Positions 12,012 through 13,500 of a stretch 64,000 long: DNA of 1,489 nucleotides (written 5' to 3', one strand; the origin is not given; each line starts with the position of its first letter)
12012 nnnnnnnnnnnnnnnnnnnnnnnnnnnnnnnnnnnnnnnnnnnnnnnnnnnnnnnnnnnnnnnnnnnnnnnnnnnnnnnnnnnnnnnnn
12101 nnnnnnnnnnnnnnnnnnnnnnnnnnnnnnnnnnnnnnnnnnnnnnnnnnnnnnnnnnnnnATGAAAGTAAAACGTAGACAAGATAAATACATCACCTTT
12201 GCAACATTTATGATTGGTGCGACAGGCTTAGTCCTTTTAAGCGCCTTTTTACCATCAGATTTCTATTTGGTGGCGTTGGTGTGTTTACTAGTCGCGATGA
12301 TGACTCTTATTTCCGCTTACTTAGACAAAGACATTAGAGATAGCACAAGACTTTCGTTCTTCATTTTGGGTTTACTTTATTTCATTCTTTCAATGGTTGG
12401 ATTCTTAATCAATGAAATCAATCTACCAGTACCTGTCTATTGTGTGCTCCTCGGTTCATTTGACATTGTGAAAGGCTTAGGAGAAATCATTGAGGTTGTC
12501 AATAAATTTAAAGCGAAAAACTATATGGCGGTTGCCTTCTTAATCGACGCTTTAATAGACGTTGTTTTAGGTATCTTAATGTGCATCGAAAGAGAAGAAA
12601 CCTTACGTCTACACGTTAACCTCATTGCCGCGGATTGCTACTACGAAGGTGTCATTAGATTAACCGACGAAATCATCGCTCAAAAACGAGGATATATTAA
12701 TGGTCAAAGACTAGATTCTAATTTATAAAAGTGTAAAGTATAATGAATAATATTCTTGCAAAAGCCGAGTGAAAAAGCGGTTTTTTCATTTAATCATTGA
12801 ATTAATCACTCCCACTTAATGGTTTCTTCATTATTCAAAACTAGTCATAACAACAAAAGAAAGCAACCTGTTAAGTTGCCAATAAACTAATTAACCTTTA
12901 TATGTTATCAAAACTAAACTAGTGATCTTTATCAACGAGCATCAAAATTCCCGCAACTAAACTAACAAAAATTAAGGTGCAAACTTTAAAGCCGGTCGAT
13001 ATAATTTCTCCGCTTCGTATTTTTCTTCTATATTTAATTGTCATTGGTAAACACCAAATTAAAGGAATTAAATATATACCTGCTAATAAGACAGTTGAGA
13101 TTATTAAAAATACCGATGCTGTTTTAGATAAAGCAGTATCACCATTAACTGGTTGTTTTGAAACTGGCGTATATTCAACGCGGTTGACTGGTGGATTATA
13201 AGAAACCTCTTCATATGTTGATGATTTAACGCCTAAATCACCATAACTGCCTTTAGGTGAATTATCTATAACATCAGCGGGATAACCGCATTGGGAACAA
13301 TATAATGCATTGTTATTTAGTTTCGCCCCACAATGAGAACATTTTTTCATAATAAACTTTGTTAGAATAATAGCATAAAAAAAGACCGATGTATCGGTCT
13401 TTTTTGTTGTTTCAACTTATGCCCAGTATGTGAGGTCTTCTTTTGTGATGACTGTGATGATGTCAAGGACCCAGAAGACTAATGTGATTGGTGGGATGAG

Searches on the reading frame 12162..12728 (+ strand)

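Call 14: search_protein_families(library=pfam, proteins=[window:12162-12728:+], max_evalue=0.001)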
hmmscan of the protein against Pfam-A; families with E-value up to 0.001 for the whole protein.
window:12162-12728:+ (188 aa): 1 family
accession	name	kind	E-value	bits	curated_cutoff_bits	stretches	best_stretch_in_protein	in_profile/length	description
PF03729.18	DUF308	-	0.00015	22.4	25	0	92-141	23-72/73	Short repeat of unknown function (DUF308)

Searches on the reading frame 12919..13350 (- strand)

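Call 14: search_protein_families(library=pfam, proteins=[window:12919-13350:-], max_evalue=0.001)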
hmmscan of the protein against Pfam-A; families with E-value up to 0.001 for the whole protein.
window:12919-13350:- (143 aa): 1 family
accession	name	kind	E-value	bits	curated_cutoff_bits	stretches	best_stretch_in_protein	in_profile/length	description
PF13240.11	Zn_Ribbon_1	-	4.4e-07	29.9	25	1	3-24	1-22/23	zinc-ribbon domain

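Call 58: search_protein_families(library=ncbifam, proteins=[window:12919-13350:-], max_evalue=0.1)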
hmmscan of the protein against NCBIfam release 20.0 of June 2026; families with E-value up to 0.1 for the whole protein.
window:12919-13350:- (143 aa): 3 families
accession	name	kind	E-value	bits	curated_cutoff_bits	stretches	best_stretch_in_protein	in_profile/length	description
NF049861.1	SCO2400_fam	subfamily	0.012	16.2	55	1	1-35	1-34/136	SCO2400 family protein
NF053815.1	teico_TcaA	equivalog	0.024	13.5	550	1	1-27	1-27/463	membrane-associated protein TcaA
NF045510.1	4Cys_prefix_kin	domain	0.087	13.1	24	0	13-24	14-25/26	4-Cys prefix domain-containing protein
